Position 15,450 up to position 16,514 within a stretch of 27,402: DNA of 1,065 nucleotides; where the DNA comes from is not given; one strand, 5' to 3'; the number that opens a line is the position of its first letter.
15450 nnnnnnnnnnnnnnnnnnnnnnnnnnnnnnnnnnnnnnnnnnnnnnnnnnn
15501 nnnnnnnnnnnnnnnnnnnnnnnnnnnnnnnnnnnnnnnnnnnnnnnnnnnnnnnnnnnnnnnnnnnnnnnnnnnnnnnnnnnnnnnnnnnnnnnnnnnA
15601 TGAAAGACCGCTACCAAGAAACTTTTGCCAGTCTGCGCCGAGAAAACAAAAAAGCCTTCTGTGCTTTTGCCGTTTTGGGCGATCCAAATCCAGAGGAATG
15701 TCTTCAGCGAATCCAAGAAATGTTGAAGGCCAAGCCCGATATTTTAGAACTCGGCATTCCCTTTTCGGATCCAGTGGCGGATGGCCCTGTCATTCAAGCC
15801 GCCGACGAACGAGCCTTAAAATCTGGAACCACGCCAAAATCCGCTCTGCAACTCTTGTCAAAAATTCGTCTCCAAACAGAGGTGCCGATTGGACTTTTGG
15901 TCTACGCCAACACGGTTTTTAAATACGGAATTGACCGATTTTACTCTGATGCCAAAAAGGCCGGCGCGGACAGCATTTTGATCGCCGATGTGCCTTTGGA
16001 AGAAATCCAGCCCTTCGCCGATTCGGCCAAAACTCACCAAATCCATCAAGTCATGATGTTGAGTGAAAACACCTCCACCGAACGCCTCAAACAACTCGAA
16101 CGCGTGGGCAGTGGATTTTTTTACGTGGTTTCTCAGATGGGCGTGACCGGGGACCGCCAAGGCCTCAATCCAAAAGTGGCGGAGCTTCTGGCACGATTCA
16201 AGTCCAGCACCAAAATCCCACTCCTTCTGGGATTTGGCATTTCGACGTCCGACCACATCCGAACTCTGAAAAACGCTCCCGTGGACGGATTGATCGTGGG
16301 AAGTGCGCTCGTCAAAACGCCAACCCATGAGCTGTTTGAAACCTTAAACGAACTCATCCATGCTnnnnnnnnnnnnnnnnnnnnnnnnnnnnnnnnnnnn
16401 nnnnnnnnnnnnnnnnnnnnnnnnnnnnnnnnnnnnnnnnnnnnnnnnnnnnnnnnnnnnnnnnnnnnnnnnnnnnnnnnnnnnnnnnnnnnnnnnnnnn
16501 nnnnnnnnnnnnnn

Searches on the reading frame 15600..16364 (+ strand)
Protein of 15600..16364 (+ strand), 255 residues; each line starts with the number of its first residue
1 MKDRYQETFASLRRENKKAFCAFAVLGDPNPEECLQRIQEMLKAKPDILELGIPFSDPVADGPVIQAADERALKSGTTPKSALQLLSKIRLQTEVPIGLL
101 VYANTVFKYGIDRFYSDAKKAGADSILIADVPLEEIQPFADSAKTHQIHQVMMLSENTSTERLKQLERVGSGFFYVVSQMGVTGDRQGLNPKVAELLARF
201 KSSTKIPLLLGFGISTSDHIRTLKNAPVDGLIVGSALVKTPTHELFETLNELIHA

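Call 4: search_protein_families(library=pfam, proteins=[window:15600-16364:+])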
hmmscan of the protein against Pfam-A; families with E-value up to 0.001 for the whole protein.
window:15600-16364:+ (255 aa): 2 families
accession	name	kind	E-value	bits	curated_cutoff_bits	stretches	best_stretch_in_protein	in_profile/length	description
PF00290.26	Trp_syntA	-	8.3e-79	264.6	27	1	9-241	1-233/259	Tryptophan synthase alpha chain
PF00977.27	His_biosynth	-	3.7e-06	27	23.6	1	159-238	148-223/228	Histidine biosynthesis protein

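Call 5: search_protein_families(library=ncbifam, proteins=[window:15600-16364:+], max_evalue=0.01)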
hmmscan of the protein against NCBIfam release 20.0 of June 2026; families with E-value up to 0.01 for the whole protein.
window:15600-16364:+ (255 aa): 9 families
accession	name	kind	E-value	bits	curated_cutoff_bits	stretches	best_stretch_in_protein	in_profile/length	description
TIGR00262.1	trpA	equivalog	1.5e-81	273.1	102.35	1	9-241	1-234/256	tryptophan synthase subunit alpha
NF009621.0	PRK13125.1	equivalog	4.2e-23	82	234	1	17-241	3-221/244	tryptophan synthase subunit alpha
NF010112.0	PRK13585.1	equivalog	8.6e-07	28.8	243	1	156-240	147-227/241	1-(5-phosphoribosyl)-5-[(5-phosphoribosylamino)methylideneamino]imidazole-4-carboxamide isomerase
TIGR00007.1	TIGR00007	equivalog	0.00019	21.1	228.95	1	159-239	147-223/231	1-(5-phosphoribosyl)-5-[(5-phosphoribosylamino)methylideneamino]imidazole-4-carboxamide isomerase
NF001377.0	PRK00278.2-4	equivalog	0.001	18.3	260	0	212-244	217-249/259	indole-3-glycerol phosphate synthase TrpC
NF038364.1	AglZ_HisF2_fam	equivalog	0.002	17.6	310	1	147-238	141-229/248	AglZ/HisF2 family acetamidino modification protein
NF041303.1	Indglycph_syn_Halo_TrpC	equivalog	0.002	17.5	380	1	198-244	197-243/250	indole-3-glycerol phosphate synthase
TIGR01768.1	GGGP-family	subfamily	0.0081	15.7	113.25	0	194-248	167-222/224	geranylgeranylglyceryl phosphate synthase family protein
TIGR03572.1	WbuZ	equivalog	0.0086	15.5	299.7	0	191-241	60-110/232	glycosyl amidation-associated protein WbuZ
